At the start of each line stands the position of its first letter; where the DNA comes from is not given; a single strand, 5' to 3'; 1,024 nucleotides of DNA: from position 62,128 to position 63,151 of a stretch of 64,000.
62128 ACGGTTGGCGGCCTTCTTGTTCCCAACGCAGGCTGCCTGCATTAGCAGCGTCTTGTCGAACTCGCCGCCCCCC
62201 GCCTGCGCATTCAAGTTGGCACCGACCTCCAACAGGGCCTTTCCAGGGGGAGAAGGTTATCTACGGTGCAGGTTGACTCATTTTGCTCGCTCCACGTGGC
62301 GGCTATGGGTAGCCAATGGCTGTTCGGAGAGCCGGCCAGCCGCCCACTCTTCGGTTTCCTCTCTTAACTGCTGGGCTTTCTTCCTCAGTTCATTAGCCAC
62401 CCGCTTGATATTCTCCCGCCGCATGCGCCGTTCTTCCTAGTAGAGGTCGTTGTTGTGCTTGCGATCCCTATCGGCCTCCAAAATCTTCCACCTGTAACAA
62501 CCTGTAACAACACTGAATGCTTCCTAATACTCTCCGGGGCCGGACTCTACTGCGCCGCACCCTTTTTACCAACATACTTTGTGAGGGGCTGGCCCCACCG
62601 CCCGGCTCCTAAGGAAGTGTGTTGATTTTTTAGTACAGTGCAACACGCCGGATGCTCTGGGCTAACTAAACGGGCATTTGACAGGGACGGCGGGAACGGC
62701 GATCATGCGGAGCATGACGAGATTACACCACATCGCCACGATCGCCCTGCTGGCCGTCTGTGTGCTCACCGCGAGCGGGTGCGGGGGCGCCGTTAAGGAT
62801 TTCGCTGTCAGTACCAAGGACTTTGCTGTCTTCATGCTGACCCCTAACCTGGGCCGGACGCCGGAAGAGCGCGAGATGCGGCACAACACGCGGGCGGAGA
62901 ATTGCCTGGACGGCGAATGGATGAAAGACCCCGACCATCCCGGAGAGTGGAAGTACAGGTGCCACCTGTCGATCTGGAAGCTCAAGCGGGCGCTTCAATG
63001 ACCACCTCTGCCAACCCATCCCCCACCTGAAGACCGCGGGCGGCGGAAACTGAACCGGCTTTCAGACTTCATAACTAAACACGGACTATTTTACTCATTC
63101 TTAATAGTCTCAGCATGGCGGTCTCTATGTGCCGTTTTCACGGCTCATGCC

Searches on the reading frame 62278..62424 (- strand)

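Call 8: search_protein_families(library=pfam, proteins=[window:62278-62424:-], max_evalue=1)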
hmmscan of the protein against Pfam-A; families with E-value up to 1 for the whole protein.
window:62278-62424:- (48 aa): 1 family
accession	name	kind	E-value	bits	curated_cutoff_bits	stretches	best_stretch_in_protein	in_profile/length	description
PF12732.12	YtxH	-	0.11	13.4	37.5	1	3-28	27-56/71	YtxH-like protein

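Call 36: search_protein_families(library=phrogs, proteins=[P0001, P0002, P0003, P0004, P0005, P0006, P0007], max_evalue=0.1)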
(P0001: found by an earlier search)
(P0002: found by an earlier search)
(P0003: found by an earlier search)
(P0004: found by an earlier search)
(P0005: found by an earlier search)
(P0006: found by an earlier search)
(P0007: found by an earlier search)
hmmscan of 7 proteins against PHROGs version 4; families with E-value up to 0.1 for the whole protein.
P0001 (98 aa): 1 family
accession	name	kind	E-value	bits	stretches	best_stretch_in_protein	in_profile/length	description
phrog_33340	-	unknown function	0.087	13.8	0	9-54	71-113/115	-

P0002 (79 aa): 3 families
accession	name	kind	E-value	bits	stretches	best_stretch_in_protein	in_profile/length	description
phrog_24583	-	unknown function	0.033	15.4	1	11-60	2-51/109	-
phrog_24181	-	unknown function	0.05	14.8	1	19-58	80-119/137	-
phrog_15411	-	unknown function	0.069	13.5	1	2-51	160-209/333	-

P0003 (66 aa): 0 families

P0004 (48 aa): 0 families

P0005 (152 aa): 1 family
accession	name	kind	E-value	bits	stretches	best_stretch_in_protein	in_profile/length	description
phrog_31681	-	unknown function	0.092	14.2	0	50-94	40-81/124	-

P0006 (66 aa): 0 families

P0007 (53 aa): 0 families

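Call 52: search_protein_families(library=ncbifam, proteins=[P0001, P0002, P0003, P0004, P0005, P0006, P0007], max_evalue=0.1)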
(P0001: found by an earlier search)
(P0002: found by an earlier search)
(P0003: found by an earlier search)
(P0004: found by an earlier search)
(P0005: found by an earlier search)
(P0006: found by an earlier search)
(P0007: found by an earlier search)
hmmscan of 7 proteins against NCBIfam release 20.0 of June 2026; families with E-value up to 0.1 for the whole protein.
P0001 (98 aa): 0 families

P0002 (79 aa): 3 families
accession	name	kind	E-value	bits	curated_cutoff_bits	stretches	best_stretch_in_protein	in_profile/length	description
NF033578.1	transpos_IS5_1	equivalog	0.061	12.4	275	1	10-76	194-266/419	IS5 family transposase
NF052420.1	translocon_SseD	equivalog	0.062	13.4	130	1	12-47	114-149/152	type III secretion system translocon protein SseD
NF009344.0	PRK12705.1-1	equivalog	0.081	11.5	831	1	9-57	123-168/572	hypothetical protein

P0003 (66 aa): 0 families

P0004 (48 aa): 0 families

P0005 (152 aa): 1 family
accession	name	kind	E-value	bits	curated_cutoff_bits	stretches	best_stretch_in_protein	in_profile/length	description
TIGR04211.1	SH3_and_anchor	equivalog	0.047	13.3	65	1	3-105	64-167/198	TIGR04211 family SH3 domain-containing protein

P0006 (66 aa): 0 families

P0007 (53 aa): 0 families

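Call 53: search_protein_families(library=padloc, proteins=[P0001, P0002, P0003, P0004, P0005, P0006, P0007], max_evalue=0.1)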
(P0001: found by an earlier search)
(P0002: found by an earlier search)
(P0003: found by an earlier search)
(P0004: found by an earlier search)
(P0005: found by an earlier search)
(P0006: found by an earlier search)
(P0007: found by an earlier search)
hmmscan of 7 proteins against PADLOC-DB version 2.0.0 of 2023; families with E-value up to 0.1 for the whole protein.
P0001 (98 aa): 0 families

P0002 (79 aa): 2 families
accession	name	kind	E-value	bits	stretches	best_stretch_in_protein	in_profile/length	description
PDLC03976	PD-Lambda-1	-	0.016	12.1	1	9-68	299-355/491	-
PDLC04589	PDC-M34A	-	0.023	13.1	1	8-65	101-158/208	-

P0003 (66 aa): 0 families

P0004 (48 aa): 0 families

P0005 (152 aa): 1 family
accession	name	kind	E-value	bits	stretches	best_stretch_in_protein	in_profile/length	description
PDLC00262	LmuB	-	0.07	9.9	1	4-95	334-425/588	AAA ATPase domain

P0006 (66 aa): 0 families

P0007 (53 aa): 0 families

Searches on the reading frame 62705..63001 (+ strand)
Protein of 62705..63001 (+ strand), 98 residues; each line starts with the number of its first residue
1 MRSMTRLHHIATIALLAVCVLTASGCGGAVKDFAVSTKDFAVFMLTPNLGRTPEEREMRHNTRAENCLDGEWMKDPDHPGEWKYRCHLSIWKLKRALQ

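Call 50: find_encoding_contigs(protein=window:62705-62998:+, flank=10000, max_places=3)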
Protein seq(98 aa) (98 aa): 8 contigs read that carry it; 3 places shown.
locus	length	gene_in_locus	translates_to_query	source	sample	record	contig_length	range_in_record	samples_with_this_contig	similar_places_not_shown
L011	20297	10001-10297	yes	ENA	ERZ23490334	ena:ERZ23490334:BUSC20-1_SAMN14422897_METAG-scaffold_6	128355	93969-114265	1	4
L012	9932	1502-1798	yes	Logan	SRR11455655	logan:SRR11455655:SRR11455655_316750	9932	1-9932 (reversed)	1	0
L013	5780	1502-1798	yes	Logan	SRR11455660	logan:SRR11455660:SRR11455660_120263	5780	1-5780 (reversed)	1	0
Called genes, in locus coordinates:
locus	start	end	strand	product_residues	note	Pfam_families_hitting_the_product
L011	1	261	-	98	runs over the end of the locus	-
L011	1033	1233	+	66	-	-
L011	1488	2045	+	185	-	-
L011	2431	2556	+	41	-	-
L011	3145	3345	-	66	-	-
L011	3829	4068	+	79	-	-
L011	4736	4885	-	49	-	-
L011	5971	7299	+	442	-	PF13609:Porin_4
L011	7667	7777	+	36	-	-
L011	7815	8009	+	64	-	-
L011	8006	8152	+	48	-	-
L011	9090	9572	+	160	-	-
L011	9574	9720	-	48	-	-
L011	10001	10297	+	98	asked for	-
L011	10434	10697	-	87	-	-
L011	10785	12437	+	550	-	PF00263:Secretin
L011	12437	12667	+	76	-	-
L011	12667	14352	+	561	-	PF05157:MshEN, PF00437:T2SSE, PF13191:AAA_16 (weak), PF13401:AAA_22 (weak)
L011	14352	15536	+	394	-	PF00482:T2SSF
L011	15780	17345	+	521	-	-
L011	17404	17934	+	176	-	-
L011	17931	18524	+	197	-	-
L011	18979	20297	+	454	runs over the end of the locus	-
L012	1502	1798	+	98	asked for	-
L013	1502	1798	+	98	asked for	-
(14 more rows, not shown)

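Call 71: search_protein_families(library=pfam, proteins=[window:62705-63001:+], max_evalue=0.1)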
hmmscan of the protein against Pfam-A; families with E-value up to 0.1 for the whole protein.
window:62705-63001:+ (98 aa): 0 families

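Call 74: search_protein_families(library=ncbifam, proteins=[L011:10785-12437:+, L011:12437-12667:+, L011:12667-14352:+, L011:14352-15536:+, L011:15780-17345:+, L011:17404-17934:+, L011:17931-18524:+, L011:18979-20295:+], max_evalue=0.00001)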
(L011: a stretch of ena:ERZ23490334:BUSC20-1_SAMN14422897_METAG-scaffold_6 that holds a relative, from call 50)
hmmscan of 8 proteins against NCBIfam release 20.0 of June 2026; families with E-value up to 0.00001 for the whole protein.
L011:10785-12437:+ (550 aa): 9 families
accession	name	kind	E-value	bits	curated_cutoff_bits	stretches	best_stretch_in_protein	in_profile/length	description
TIGR02519.1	pilus_MshL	equivalog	2.8e-56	190.7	250.2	1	257-534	1-287/290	pilus (MSHA type) biogenesis protein MshL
TIGR02517.1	type_II_gspD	equivalog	4e-31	108.2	351.35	1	206-532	269-585/600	type II secretion system secretin GspD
TIGR02515.1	IV_pilus_PilQ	subfamily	2.7e-21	76.1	284.35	1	352-535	259-425/428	type IV pilus secretin PilQ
TIGR02520.1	pilus_B_mal_scr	equivalog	8.9e-16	57.5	287.65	1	234-532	222-509/513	PilN family type IVB pilus formation outer membrane protein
TIGR02516.1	type_III_yscC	equivalog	5.5e-15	54.9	238.45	1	250-535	194-459/463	type III secretion system outer membrane ring subunit SctC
NF010083.0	PRK13568.1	equivalog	1e-14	54.1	554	1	350-536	248-416/419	DNA uptake porin HofQ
NF007851.2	PRK10560.1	exception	4.3e-10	39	598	1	353-536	243-408/412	DNA uptake porin HofQ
NF011873.0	PRK15346.1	equivalog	4.2e-08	32.3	524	1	356-524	331-481/499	EscC/YscC/HrcC family type III secretion system outer membrane ring protein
NF042912.1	Amuc_1098_fam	equivalog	6.7e-07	27.7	750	0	467-540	726-799/805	Amuc_1098 family type IV pilus outer membrane protein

L011:12437-12667:+ (76 aa): 0 families

L011:12667-14352:+ (561 aa): 20 families
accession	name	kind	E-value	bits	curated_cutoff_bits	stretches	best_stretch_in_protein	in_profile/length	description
TIGR02533.1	type_II_gspE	equivalog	1.5e-126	422.9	630.25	1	83-544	5-485/486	type II secretion system ATPase GspE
TIGR02538.1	type_IV_pilB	equivalog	6.3e-122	408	675.65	1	9-544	2-561/564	type IV-A pilus assembly ATPase PilB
NF007755.0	PRK10436.1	equivalog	1.8e-111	373.1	617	1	158-546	63-460/465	type II secretion system protein GspE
NF053534.1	T4PilAsmATPsTfpB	equivalog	1.6e-100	337.2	850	1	174-545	195-582/584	type IV pilus assembly ATPase TfpB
NF041000.1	ATPase_ComGA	equivalog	2.2e-70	236.7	300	1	186-451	2-266/267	competence type IV pilus ATPase ComGA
TIGR01420.1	pilT_fam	subfamily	1.4e-48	165.9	319.1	1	185-451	3-269/343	PilT/PilU family type 4a pilus ATPase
TIGR02525.1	plasmid_TraJ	equivalog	1.3e-20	73.8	368.3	1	306-430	141-272/372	plasmid transfer ATPase TraJ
NF058587.1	archaellum_moto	equivalog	1.2e-17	63.9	550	1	317-428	278-394/527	archaellum flagellar ATPase motor FlaI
TIGR02524.1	dot_icm_DotB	equivalog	1.7e-16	60.4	463.3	1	300-428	114-257/358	Dot/Icm type IV secretion system ATPase DotB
TIGR03819.1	heli_sec_ATPase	hypoth_equivalog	3.6e-14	52.7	373.15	1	232-439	99-309/340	TadA family conjugal transfer-associated ATPase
TIGR02788.1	VirB11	equivalog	1.3e-13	50.7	249.95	1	306-447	137-281/308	P-type DNA transfer ATPase VirB11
TIGR02782.1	TrbB_P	equivalog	8.7e-13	48.2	304.55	1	310-430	133-255/303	P-type conjugative transfer ATPase TrbB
NF053672.1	bindosome_BasE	exception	6.8e-12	44.9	1000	1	317-440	273-402/512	bindosome assembly system ATPase subunit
NF010469.0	PRK13894.1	subfamily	3.5e-10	39.7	508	1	309-430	145-267/320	conjugal transfer ATPase TrbB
NF010407.0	PRK13833.1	subfamily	1.3e-09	38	499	1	317-433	147-265/323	conjugal transfer protein TrbB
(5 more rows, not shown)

L011:14352-15536:+ (394 aa): 6 families
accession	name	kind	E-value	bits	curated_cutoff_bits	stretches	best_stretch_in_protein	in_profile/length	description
TIGR02120.1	GspF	equivalog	5.4e-65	220.2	424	1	13-387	9-397/401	type II secretion system inner membrane protein GspF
NF007861.0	PRK10573.1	equivalog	2.1e-48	165.4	401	1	14-387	16-394/401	protein transport protein HofC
NF047826.1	T3SSXpsF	equivalog_domain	6.2e-48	163.6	650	1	1-388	1-401/405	type II secretion system protein XpsF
NF052607.1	T4PiliAsmPilCThrm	equivalog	3.4e-44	151.5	700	1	57-387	63-400/406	type IV pilus assembly protein PilC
NF052606.1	T4PiliAsmPilCMyx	equivalog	4.2e-41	141.2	700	1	61-389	81-416/419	type IV pilus assembly protein PilC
NF041012.2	T4P_ComGB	equivalog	1.9e-23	83.3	240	1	94-387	36-330/332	competence type IV pilus assembly protein ComGB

L011:15780-17345:+ (521 aa): 0 families

L011:17404-17934:+ (176 aa): 0 families

L011:17931-18524:+ (197 aa): 0 families

L011:18979-20295:+ (439 aa): 0 families
